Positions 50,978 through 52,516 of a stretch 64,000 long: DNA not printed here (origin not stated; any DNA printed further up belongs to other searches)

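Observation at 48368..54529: Glycogen synthase embedded in an operon with two ATP-grasp ligases, a CBM48-like esterase and an S51 hydrolase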

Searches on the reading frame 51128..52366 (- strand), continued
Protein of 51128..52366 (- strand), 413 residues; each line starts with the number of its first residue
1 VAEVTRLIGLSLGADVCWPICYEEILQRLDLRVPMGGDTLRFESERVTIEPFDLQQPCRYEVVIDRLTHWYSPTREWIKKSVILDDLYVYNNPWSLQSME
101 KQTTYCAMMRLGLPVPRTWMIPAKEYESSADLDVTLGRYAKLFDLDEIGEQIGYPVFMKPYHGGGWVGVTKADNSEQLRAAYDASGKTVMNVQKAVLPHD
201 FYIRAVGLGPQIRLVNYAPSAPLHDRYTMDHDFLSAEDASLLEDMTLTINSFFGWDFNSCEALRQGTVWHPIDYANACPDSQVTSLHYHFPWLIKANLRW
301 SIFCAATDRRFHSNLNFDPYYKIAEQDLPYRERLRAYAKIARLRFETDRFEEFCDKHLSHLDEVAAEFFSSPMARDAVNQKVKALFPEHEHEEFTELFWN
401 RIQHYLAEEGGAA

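Call 41: find_encoding_contigs(protein=P0033, flank=10000, max_places=2)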
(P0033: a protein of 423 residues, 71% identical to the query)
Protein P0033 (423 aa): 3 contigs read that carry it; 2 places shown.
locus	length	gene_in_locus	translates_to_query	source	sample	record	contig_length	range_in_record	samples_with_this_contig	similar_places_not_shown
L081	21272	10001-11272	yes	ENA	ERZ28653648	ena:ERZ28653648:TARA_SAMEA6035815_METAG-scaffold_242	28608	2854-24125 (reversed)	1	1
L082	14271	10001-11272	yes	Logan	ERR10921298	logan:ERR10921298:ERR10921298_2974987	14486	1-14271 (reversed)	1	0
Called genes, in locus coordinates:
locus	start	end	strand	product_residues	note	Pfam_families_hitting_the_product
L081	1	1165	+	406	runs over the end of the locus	PF00089:Trypsin, PF13365:Trypsin_2, PF16697:Yop-YscD_cpl (weak), PF00498:FHA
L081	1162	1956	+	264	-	PF13672:PP2C_2, PF07228:SpoIIE (faint)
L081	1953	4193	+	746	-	PF00069:Pkinase, PF07714:PK_Tyr_Ser-Thr, PF03109:ABC1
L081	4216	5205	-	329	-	PF03279:Lip_A_acyltrans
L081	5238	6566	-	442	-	-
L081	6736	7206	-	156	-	PF13279:4HBT_2, PF03061:4HBT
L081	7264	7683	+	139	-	PF02566:OsmC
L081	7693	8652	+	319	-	PF03575:Peptidase_S51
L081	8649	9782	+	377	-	PF11806:Enterochelin_N (faint), PF00756:Esterase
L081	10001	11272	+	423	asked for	-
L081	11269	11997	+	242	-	PF00756:Esterase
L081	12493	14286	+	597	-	-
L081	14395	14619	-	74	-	-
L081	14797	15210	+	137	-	PF01475:FUR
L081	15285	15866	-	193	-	PF11138:DUF2911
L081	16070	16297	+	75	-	-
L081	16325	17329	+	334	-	-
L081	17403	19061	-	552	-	PF16822:ALGX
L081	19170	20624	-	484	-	PF03062:MBOAT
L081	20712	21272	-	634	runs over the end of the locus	PF13385:Laminin_G_3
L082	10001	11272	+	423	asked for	-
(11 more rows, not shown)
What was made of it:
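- A FUR gene lies near the core in one locus (call 41).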

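Call 70: search_dna_similar(query=window:51128-52366:-, collection=plasmids, mode=protein, max_rows=15)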
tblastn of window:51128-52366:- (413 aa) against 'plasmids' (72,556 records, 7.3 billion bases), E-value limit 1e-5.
No match.
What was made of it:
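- Tried and rejected: Plasmid-borne copies that might give annotated cultured hosts: none (call 70).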

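Call 97: search_protein_representatives(alignment_id=A1)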
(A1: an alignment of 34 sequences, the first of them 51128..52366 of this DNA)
Query: 34 sequences, 414 profile positions. Proteins with E-value up to 0.001 (for the whole library): 1509; up to 1e-10: 930; up to 1e-30: 314. The best 150 are listed.
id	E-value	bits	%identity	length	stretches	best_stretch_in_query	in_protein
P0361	4.3e-189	645.5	-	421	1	1-411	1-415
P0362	3.4e-151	520.6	-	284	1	27-290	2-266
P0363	1.9e-150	518.2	-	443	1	40-313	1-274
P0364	2.5e-142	491.4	-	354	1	129-410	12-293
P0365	2.6e-132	458.4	-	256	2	193-368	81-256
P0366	4.1e-131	454.5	-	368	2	47-237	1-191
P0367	5.5e-126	437.6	-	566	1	28-410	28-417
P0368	5.6e-121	421.1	-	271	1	1-210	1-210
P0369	6.6e-121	420.9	-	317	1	67-329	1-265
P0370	2.5e-119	415.6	-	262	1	158-408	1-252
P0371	7.2e-114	397.7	-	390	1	134-407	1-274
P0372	1.5e-112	393.3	-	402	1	12-411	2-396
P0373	5.8e-112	391.4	-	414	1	4-311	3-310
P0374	2.8e-111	389.1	-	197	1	1-196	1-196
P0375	6.9e-109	381.3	-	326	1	3-205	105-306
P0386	1.2e-93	331.0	-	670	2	178-366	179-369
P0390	9.6e-91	321.5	-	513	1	158-339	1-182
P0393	2.7e-86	306.9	-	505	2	6-255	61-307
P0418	2.9e-73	263.9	-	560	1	38-237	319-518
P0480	1.1e-52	196.2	-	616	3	96-235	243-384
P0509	3.0e-48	181.5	-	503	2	158-240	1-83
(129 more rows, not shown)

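Call 98: search_protein_families(library=pfam, proteins=[P0367, P0386, P0418, P0480, P0390, P0393, P0509, P0375], max_evalue=0.001)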
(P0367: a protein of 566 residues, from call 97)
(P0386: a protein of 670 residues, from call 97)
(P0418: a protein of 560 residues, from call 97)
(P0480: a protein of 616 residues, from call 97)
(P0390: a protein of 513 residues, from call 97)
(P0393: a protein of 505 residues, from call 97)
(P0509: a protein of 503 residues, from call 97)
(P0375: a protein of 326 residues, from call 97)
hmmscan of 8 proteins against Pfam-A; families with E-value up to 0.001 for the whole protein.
P0367 (566 aa): 0 families

P0386 (670 aa): 0 families

P0418 (560 aa): 0 families

P0480 (616 aa): 1 family
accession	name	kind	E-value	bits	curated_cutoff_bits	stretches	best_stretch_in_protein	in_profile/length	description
PF00756.26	Esterase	-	6.2e-06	26.6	22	1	1-119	120-250/251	Putative esterase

P0390 (513 aa): 0 families

P0393 (505 aa): 0 families

P0509 (503 aa): 2 families
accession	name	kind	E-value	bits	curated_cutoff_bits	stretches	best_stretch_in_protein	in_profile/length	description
PF00756.26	Esterase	-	4.5e-07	30.3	22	1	346-420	91-160/251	Putative esterase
PF00326.27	Peptidase_S9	-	0.00057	19.9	22.6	1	372-412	66-106/213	Prolyl oligopeptidase family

P0375 (326 aa): 1 family
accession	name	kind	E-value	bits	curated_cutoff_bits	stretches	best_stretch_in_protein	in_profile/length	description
PF07478.18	Dala_Dala_lig_C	-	1.7e-05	24.9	24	1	248-287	29-68/204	D-ala D-ala ligase C-terminus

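Call 99: find_encoding_contigs(protein=P0005, flank=9000, max_places=1)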
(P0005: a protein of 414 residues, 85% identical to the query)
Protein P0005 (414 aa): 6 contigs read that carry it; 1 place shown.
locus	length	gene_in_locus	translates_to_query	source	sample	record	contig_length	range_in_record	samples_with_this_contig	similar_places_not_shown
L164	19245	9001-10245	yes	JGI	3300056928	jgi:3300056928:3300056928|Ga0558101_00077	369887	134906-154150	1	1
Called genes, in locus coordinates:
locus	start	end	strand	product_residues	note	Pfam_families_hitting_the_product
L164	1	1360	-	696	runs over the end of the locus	PF20091:Abhydrolase_10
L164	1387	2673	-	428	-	PF00285:Citrate_synt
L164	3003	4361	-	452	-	PF13191:AAA_16 (weak), PF13401:AAA_22, PF00498:FHA, PF16697:Yop-YscD_cpl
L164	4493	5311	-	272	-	-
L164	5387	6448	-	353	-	PF01212:Beta_elim_lyase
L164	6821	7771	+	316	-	PF03575:Peptidase_S51 (weak)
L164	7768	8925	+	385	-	PF00756:Esterase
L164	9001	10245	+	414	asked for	PF07478:Dala_Dala_lig_C (weak)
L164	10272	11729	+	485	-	PF08323:Glyco_transf_5, PF00534:Glycos_transf_1, PF13692:Glyco_trans_1_4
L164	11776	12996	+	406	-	PF02786:CPSase_L_D2 (weak), PF02222:ATP-grasp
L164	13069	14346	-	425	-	PF00483:NTP_transferase, PF24894:Hexapep_GlmU, PF25247:LbH_GLGC (faint), PF25084:LbH_EIF2B (weak), PF25087:GMPPB_C (weak)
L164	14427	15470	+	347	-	PF00892:EamA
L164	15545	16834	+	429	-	PF02412:TSP_3 (faint), PF00691:OmpA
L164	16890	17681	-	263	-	-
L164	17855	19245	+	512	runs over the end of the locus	PF04244:DPRP, PF03441:FAD_binding_7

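Call 100: find_encoding_contigs(protein=P0008, flank=9000, max_places=1)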
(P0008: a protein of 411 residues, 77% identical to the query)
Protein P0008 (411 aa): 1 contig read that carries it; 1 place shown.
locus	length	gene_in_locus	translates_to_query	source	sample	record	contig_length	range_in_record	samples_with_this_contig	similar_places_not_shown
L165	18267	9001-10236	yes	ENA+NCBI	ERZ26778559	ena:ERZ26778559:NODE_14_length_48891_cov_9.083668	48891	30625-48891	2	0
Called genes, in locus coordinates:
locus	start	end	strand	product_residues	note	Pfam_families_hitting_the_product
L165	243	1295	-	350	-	PF01212:Beta_elim_lyase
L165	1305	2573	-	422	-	PF22807:TrAA12, PF01436:NHL (faint), PF23500:DUF7133 (faint), PF07995:GSDH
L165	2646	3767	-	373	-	PF00092:VWA (weak), PF13519:VWA_2 (weak), PF00801:PKD (weak), PF18911:PKD_4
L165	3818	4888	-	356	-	PF13365:Trypsin_2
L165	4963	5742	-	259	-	PF10028:DUF2270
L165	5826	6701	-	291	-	PF12740:PETase, PF01738:DLH, PF00326:Peptidase_S9 (faint)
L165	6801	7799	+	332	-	PF03575:Peptidase_S51 (weak)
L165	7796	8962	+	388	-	PF00756:Esterase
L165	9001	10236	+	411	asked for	PF07478:Dala_Dala_lig_C (faint)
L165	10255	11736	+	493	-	PF08323:Glyco_transf_5, PF00534:Glycos_transf_1, PF13692:Glyco_trans_1_4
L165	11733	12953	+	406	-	PF02655:ATP-grasp_3 (faint), PF02786:CPSase_L_D2, PF02222:ATP-grasp, PF07478:Dala_Dala_lig_C (weak), PF13535:ATP-grasp_4 (weak)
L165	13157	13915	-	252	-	PF00106:adh_short, PF08659:KR, PF23441:SDR, PF13561:adh_short_C2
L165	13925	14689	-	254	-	PF00106:adh_short, PF01370:Epimerase (weak), PF08659:KR, PF13561:adh_short_C2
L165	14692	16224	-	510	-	PF06253:MTTB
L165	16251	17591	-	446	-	PF01266:DAO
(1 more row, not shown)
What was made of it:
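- The compact five-gene order is kept in relatives with 85% and 77% AG1 identity (calls 99, 100).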

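Call 101: search_protein_families(library=padloc, proteins=[window:51128-52366:-], max_evalue=0.001)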
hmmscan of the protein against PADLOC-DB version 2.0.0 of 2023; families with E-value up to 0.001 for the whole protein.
window:51128-52366:- (413 aa): 0 families
